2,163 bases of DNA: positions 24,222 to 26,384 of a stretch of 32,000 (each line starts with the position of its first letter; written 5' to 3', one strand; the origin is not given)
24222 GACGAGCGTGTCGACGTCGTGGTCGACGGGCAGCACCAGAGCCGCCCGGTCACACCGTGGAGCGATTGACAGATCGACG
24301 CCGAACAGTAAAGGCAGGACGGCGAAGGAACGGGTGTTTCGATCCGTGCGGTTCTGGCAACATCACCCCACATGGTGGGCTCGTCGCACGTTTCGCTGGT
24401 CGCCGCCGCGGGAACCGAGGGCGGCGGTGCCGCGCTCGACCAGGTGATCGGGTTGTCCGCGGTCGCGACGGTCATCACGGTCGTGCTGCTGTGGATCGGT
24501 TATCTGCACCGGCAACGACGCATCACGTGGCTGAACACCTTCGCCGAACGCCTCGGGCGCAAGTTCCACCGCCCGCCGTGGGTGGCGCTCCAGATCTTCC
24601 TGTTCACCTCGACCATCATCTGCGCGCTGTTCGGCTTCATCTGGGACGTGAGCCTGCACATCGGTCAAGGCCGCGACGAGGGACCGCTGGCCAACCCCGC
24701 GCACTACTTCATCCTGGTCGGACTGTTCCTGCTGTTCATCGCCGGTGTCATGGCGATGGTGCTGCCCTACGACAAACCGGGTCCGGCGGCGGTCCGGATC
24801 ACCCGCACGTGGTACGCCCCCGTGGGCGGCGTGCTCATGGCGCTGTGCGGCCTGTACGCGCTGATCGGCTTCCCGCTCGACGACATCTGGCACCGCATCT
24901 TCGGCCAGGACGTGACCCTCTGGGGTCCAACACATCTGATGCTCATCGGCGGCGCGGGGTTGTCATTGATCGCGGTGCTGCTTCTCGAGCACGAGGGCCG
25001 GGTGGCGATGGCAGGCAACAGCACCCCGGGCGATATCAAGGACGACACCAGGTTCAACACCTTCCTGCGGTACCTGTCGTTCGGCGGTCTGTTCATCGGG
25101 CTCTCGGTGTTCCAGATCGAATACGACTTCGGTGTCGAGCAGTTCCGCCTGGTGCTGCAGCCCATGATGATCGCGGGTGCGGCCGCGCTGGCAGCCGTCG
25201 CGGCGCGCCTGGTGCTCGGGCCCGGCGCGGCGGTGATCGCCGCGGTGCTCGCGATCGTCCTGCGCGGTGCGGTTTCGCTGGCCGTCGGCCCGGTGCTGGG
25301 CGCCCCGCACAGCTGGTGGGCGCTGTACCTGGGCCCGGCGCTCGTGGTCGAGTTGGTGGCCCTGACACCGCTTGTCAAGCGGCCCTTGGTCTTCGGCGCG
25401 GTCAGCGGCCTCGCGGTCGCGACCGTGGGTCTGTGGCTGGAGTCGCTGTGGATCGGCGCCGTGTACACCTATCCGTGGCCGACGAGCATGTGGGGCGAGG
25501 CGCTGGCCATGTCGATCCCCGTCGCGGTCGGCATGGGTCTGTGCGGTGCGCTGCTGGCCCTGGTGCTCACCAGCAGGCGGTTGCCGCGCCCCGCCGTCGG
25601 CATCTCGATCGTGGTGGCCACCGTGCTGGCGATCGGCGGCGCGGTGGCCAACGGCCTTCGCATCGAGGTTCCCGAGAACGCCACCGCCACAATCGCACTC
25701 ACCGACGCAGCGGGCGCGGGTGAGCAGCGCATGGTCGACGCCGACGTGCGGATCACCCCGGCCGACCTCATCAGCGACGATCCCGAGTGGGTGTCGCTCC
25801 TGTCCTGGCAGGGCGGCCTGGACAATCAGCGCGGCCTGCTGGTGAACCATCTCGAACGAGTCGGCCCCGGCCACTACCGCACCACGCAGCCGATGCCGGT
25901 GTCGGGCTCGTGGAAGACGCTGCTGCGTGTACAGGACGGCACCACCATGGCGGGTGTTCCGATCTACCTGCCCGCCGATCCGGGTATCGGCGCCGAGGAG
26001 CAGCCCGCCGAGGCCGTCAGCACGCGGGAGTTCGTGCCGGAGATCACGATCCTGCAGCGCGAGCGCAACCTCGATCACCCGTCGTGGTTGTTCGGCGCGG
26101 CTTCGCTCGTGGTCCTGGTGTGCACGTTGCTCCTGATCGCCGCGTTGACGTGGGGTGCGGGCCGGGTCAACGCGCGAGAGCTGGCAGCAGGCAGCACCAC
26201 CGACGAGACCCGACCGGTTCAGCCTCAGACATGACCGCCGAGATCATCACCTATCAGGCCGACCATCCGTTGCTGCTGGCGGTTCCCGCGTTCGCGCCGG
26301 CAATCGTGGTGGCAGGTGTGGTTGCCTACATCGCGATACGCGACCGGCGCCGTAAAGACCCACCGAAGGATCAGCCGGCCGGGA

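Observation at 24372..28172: Translationally coupled four-gene envelope operon of unknown function: two large polytopic proteins, a one-helix protein and a His-rich cupredoxin-like lipoprotein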

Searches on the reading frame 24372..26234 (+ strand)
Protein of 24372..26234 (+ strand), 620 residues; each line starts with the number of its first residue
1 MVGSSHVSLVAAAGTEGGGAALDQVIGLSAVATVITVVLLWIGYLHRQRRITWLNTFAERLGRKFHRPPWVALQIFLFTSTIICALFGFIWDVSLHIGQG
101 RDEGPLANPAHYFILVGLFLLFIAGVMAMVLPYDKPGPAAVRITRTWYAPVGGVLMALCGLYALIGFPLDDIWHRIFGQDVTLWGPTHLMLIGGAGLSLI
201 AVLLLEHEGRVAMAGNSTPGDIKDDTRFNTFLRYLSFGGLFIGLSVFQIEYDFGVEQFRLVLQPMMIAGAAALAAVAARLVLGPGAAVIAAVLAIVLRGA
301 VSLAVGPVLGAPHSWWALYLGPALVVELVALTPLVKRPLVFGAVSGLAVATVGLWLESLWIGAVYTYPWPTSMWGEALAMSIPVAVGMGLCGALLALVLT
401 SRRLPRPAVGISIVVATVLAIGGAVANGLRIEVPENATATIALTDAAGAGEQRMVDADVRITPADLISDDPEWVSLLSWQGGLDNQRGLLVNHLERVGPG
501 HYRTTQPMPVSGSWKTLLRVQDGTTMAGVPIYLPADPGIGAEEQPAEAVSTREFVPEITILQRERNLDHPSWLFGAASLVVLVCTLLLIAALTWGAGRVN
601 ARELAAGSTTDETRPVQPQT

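Call 3: search_protein_families(library=pfam, proteins=[window:24372-26234:+], max_evalue=1)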
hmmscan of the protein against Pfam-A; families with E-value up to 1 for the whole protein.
window:24372-26234:+ (620 aa): 0 families

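Call 4: search_protein_families(library=ncbifam, proteins=[window:24372-26234:+], max_evalue=1)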
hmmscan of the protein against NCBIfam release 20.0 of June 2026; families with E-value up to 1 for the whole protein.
window:24372-26234:+ (620 aa): 0 families

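Call 6: search_solved_structures(query=window:24372-26234:+, max_evalue=10)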
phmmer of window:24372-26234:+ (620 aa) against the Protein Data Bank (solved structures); distinct sequences matched with E-value up to 10: 0.

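Call 9: find_homologous_proteins(query=window:24372-26234:+)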
Query window:24372-26234:+ (620 aa): 6473 proteins with E <= 0.001 among 8000 candidates; the best 120 are listed.
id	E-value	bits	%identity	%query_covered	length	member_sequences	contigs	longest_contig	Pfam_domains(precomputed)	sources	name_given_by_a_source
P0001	0.0e+0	1346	98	100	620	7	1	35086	-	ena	-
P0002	0.0e+0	1346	98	100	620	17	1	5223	-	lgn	-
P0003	0.0e+0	1331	97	100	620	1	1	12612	-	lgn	-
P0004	0.0e+0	1331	97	100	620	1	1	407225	-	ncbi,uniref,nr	ncbi:hypothetical protein [Mycolicibacterium smegmatis]|uniref:hypothetical protein n=1 Tax=Mycolici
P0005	0.0e+0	1262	91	100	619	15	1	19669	-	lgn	-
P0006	0.0e+0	1230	89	100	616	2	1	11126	-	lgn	-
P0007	0.0e+0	1194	87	100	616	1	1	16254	-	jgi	jgi:hypothetical protein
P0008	0.0e+0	1192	86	100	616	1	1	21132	-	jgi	jgi:hypothetical protein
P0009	0.0e+0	1174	84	100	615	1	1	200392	-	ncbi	ncbi:hypothetical protein ACRCUN_19190 [Mycobacterium sp. LTG2003]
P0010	0.0e+0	1166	84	100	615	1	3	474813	-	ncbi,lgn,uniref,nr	ncbi:hypothetical protein H7J87_09450 [Mycolicibacterium wolinskyi]|uniref:Uncharacterized protein n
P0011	0.0e+0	1166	84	100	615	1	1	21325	-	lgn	-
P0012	0.0e+0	1166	83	100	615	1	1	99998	-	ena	-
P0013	0.0e+0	1164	83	100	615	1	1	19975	-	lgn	-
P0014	0.0e+0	1164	84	100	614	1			-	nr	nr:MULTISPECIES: hypothetical protein [Mycolicibacterium]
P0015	0.0e+0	1164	83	100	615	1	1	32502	-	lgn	-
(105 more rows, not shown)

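Call 21: search_protein_representatives(protein=window:24372-26234:+)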
Query: 620 residues. Proteins with E-value up to 0.001 (for the whole library): 1686; up to 1e-10: 989; up to 1e-30: 374. The best 150 are listed.
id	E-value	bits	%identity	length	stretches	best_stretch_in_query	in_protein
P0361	1.2e-165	568.9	73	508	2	77-386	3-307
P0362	6.7e-148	510.3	70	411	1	1-343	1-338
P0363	5.4e-138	477.5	46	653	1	13-601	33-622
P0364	1.5e-135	469.5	45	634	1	13-606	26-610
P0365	1.4e-131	456.4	47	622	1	10-600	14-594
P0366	2.7e-130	452.1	61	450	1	77-462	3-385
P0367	2.0e-123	429.4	73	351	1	61-340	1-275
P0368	1.6e-117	409.9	41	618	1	17-612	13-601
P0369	2.7e-115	402.6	41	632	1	10-600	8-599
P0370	3.4e-115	402.2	40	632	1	15-599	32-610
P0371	3.2e-111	389.1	43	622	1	11-589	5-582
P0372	8.1e-110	384.5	49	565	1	9-502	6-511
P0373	1.8e-109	383.4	43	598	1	17-616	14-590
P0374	8.2e-106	371.2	40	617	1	16-608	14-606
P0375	2.6e-105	369.6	40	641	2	8-450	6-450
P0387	7.6e-95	335.0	36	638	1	10-603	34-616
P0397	2.2e-88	313.7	34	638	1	8-600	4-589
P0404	1.2e-84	301.4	35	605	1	11-601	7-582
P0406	1.2e-83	298.1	36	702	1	13-603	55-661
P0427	2.8e-74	267.1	32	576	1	47-608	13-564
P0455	9.1e-67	242.3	32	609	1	22-598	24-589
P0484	1.7e-58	215.0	35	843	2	49-567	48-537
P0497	4.2e-56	207.0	30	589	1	16-599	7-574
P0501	3.9e-55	203.9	35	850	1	65-587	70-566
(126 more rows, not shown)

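Call 23: find_related_loci(query=A2, collection=genome_contigs, flank=6000)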
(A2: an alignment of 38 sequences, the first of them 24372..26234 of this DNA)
Query A2 (620 aa) in genome_contigs; peptide patterns used: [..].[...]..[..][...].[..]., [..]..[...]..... (x = any residue, [..] = any of these).
600 stretches matched a pattern (row limit reached: there are more); 585 encode a relative of the query (tblastn E <= 1e-3); the best 80 are kept; 80 distinct loci.
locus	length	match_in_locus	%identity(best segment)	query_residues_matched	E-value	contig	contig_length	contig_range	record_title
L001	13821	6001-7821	82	1-612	0e+0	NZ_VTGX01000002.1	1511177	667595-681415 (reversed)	Mycolicibacterium sp. CBMA 247 strain CBMA247 Contig2, whole genome shotgun sequence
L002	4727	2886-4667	78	22-618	0e+0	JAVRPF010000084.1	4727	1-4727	MAG: Mycobacterium sp. isolate BP_276 scaffold_2336101, whole genome shotgun sequence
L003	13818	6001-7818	70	7-619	0e+0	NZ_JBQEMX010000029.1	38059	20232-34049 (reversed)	Mycolicibacterium sp. 22603 scaffold29, whole genome shotgun sequence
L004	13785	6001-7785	75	22-617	0e+0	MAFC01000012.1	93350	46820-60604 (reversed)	Mycobacterium sp. D16R12 sctg_0006_0003, whole genome shotgun sequence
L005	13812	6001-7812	69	7-619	0e+0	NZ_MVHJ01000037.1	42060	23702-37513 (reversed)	Mycolicibacterium bacteremicum strain DSM 45578 NODE_37_length_42060_cov_43.0499, whole genome shotgun sequence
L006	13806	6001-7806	71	13-620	0e+0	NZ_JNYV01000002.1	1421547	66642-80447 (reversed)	Kitasatospora arboriphila strain NRRL B-24581 contig2.1, whole genome shotgun sequence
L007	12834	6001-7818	69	4-618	0e+0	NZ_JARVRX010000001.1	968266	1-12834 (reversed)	Mycolicibacterium sp. lyk4-40-TYG-92 NODE_1_length_968266_cov_40.508453, whole genome shotgun sequence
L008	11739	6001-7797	69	5-612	0e+0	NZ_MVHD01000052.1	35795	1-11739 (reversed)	Mycobacterium alsense strain DSM 45230 NODE_52_length_35795_cov_69.4509, whole genome shotgun sequence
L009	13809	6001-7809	71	8-617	0e+0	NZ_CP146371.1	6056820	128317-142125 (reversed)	Mycobacterium sp. AMU20-3851 chromosome, complete genome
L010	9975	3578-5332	71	22-611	0e+0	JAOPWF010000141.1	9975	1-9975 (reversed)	MAG: Mycobacterium sp. isolate RYN_167 scaffold_700986, whole genome shotgun sequence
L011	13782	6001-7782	68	22-619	0e+0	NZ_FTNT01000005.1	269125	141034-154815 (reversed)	Williamsia sterculiae strain CPCC 203464, whole genome shotgun sequence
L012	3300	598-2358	72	12-603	0e+0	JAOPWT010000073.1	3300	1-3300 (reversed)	MAG: Mycobacterium sp. isolate RYN_181 scaffold_1578695, whole genome shotgun sequence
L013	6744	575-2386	67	4-616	0e+0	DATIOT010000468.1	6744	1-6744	MAG TPA_asm: Mycobacterium sp. isolate SMAG_U15831 k141_1902382, whole genome shotgun sequence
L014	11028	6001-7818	67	2-616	0e+0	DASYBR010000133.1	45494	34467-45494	MAG TPA_asm: Mycobacterium sp. isolate SMAG_U4912 k141_1238873, whole genome shotgun sequence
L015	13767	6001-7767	71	10-603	0e+0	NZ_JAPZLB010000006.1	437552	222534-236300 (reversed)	Mycobacterium sp. RTGN4 contig00006, whole genome shotgun sequence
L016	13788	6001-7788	69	12-612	0e+0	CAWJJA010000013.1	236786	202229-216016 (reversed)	MAG: uncultured Actinomycetota bacterium isolate MFD05442.bin.1.377 genome assembly, contig: contig_17106, whole genome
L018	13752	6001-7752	67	16-603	0e+0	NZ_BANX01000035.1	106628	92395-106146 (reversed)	Gordonia soli NBRC 108243, whole genome shotgun sequence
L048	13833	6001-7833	63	1-602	0e+0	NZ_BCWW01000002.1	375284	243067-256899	Rhodococcoides fascians NBRC 12155 = LMG 3623 strain NBRC 12155, whole genome shotgun sequence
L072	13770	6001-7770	62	9-599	0e+0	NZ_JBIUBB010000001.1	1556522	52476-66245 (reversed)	Nocardia sp. NPDC052316 NPDC052316_410_G4.ctg-0001, whole genome shotgun sequence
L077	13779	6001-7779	61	6-600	0e+0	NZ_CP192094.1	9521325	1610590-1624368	Nocardia sp. CA-084685 chromosome, complete genome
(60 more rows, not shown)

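Call 29: search_solved_structures(query=A2, max_evalue=10, show_alignments=3)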
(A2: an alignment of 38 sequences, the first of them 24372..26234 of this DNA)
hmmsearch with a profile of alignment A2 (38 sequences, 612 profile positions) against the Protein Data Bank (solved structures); distinct sequences matched with E-value up to 10: 0.

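Call 32: list_cluster_members(proteins=[P0363, P0368, P0387, P0397, P0404, P0427, P0455, P0497, P0484, P0406])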
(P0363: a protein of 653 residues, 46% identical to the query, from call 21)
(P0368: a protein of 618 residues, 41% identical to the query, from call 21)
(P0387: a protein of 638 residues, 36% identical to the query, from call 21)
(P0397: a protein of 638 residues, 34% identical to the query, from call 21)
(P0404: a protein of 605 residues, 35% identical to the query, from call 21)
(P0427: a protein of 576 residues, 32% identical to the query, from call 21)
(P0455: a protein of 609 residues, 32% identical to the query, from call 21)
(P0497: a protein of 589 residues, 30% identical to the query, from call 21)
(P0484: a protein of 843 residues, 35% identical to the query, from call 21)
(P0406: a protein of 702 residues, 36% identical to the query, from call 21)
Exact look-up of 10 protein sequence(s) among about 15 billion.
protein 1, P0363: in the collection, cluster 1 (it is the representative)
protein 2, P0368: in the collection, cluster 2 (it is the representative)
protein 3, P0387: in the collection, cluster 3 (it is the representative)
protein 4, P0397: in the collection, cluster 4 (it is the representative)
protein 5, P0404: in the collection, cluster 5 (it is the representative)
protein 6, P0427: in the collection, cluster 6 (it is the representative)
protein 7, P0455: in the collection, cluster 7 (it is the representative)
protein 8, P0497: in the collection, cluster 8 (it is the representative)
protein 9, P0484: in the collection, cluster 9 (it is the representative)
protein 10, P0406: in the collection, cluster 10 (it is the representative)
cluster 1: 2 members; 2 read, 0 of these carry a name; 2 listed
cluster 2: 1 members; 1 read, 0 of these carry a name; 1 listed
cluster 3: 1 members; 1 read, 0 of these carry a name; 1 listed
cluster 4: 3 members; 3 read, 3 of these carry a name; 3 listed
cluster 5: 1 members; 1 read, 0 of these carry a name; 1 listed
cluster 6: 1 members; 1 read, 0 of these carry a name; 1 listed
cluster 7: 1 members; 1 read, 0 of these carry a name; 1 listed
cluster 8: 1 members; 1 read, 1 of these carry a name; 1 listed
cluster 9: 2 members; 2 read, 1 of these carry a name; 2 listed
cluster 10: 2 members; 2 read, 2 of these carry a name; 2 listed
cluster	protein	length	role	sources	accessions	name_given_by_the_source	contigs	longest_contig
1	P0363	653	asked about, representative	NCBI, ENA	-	-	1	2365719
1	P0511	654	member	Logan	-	-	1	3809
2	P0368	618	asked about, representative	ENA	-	-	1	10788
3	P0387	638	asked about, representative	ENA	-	-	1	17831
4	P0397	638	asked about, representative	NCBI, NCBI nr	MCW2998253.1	MAG: hypothetical protein JWN65_1802 [Solirubrobacterales bacterium] | hypothetical protein [Solirubrobacterales bacterium]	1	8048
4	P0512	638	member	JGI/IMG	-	hypothetical protein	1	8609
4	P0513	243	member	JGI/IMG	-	hypothetical protein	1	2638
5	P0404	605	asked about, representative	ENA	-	-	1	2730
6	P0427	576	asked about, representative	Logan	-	-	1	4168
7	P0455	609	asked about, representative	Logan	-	-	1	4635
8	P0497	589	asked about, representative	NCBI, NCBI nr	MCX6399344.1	MAG: hypothetical protein NTX33_05365 [Propionibacteriales bacterium] | hypothetical protein [Propionibacteriales bacterium]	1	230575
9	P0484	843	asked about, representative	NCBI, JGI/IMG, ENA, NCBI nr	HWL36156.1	MAG TPA: SDR family NAD(P)-dependent oxidoreductase [Frankiaceae bacterium] | SDR family NAD(P)-dependent oxidoreductase [Frankiaceae bacterium]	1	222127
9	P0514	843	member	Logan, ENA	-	-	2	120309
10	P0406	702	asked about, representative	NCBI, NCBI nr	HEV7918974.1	MAG TPA: hypothetical protein VGO97_05285 [Solirubrobacterales bacterium] | hypothetical protein [Solirubrobacterales bacterium]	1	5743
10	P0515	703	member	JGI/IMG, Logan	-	hypothetical protein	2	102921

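Call 33: find_encoding_contigs(protein=P0497, flank=6000, max_places=2)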
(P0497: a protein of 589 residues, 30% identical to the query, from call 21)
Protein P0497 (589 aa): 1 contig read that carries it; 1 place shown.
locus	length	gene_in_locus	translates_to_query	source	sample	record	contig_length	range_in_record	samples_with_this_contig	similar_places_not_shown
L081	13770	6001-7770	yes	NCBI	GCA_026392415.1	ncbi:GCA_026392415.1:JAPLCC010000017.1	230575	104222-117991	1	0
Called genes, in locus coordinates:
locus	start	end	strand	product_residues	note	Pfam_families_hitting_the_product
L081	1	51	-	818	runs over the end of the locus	PF00196:GerE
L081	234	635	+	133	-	PF19112:VanA_C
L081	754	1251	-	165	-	-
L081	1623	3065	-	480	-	PF00171:Aldedh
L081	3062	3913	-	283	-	PF00106:adh_short, PF08659:KR, PF13561:adh_short_C2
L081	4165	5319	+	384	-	PF17853:GGDEF_2, PF13556:HTH_30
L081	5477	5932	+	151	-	PF10604:Polyketide_cyc2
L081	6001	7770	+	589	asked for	-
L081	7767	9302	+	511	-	PF00743:FMO-like (faint), PF01266:DAO (weak), PF07992:Pyr_redox_2, PF13450:NAD_binding_8, PF13738:Pyr_redox_3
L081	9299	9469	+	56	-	-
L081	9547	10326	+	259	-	PF00561:Abhydrolase_1, PF12146:Hydrolase_4, PF12697:Abhydrolase_6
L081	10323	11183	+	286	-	PF00106:adh_short, PF08659:KR, PF13561:adh_short_C2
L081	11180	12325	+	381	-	PF02515:CoA_transf_3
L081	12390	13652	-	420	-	PF02771:Acyl-CoA_dh_N (weak), PF02770:Acyl-CoA_dh_M, PF00441:Acyl-CoA_dh_1, PF08028:Acyl-CoA_dh_2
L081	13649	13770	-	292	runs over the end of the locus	PF00106:adh_short, PF08659:KR, PF13561:adh_short_C2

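Call 34: find_encoding_contigs(protein=P0484, flank=6000, max_places=2)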
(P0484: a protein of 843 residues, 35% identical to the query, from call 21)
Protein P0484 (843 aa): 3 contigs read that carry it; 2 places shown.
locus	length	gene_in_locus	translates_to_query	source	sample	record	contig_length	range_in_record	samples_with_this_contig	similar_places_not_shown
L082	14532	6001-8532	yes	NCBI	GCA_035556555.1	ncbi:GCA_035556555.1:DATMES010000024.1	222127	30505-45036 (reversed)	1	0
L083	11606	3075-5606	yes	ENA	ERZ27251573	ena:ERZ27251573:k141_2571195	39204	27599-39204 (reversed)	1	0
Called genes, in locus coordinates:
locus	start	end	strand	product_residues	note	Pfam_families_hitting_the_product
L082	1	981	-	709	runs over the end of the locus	PF00004:AAA, PF17862:AAA_lid_3, PF01434:Peptidase_M41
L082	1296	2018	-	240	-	PF00117:GATase, PF07722:Peptidase_C26 (weak)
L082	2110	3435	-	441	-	PF03951:Gln-synt_N, PF00120:Gln-synt_C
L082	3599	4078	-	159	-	PF04306:DUF456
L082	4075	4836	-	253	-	PF13411:MerR_1, PF28507:Rv1828_C (faint)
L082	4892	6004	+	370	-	-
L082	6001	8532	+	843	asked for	PF00106:adh_short, PF01370:Epimerase (weak), PF13561:adh_short_C2, PF08659:KR (weak)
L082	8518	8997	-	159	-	PF19853:DUF6328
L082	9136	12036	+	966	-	PF00082:Peptidase_S8, PF17957:Big_7, PF13585:CHU_C (faint), PF13860:FlgD_ig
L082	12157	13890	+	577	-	PF00795:CN_hydrolase, PF02540:NAD_synthase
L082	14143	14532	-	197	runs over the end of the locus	PF00440:TetR_N, PF16859:TetR_C_11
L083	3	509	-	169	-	?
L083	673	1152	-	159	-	PF04306:DUF456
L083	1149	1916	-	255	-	PF28507:Rv1828_C (faint), PF13411:MerR_1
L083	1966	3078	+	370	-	-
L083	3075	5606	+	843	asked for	PF00106:adh_short, PF01370:Epimerase (weak), PF13561:adh_short_C2, PF08659:KR (weak)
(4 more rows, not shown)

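Call 37: find_encoding_contigs(protein=P0363, flank=6000, max_places=1)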
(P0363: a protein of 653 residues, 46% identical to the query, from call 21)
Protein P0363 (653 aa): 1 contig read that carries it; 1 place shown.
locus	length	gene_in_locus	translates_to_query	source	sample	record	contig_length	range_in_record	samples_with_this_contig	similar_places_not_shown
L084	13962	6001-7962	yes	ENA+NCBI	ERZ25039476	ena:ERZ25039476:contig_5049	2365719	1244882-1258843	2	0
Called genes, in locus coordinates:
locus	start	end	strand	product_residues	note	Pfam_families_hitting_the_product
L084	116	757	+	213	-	-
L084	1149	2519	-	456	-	PF00067:p450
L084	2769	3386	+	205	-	-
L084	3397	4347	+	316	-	PF01522:Polysacc_deac_1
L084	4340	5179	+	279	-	PF01522:Polysacc_deac_1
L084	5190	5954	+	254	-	PF28507:Rv1828_C (faint), PF00376:MerR (weak), PF13411:MerR_1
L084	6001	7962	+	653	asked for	-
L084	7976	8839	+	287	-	PF00768:Peptidase_S11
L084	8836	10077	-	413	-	PF02403:Seryl_tRNA_N, PF00587:tRNA-synt_2b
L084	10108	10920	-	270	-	PF00034:Cytochrom_C (weak), PF13442:Cytochrome_CBB3 (weak)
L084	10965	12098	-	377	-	PF11288:DUF3089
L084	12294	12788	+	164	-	PF01613:Flavin_Reduct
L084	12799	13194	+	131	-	PF00903:Glyoxalase, PF13669:Glyoxalase_4 (faint), PF22677:Ble-like_N (weak)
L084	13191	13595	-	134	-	-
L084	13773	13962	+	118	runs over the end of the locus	PF00507:Oxidored_q4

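Call 38: find_encoding_contigs(protein=P0515, flank=6000, max_places=1)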
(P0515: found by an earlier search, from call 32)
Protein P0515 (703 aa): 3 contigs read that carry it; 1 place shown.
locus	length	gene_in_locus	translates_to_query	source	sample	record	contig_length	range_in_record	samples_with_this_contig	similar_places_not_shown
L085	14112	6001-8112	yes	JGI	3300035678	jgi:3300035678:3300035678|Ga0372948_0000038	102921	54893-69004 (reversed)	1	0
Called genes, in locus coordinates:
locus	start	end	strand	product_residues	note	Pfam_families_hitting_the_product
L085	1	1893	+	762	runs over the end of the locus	PF18072:FGAR-AT_linker, PF00586:AIRS, PF02769:AIRS_C, PF00586:AIRS, PF02769:AIRS_C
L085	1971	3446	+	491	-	PF00310:GATase_2 (faint), PF13230:GATase_4 (weak), PF13522:GATase_6, PF13537:GATase_7, PF00156:Pribosyltran (weak)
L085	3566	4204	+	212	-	PF00551:Formyl_trans_N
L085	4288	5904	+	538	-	PF02142:MGS, PF01808:AICARFT_IMPCHas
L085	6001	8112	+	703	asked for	-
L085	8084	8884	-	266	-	PF28507:Rv1828_C (faint), PF13411:MerR_1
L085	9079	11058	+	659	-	-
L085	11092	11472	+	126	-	-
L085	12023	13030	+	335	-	-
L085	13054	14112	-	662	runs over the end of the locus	PF01935:DUF87, PF04851:ResIII (faint)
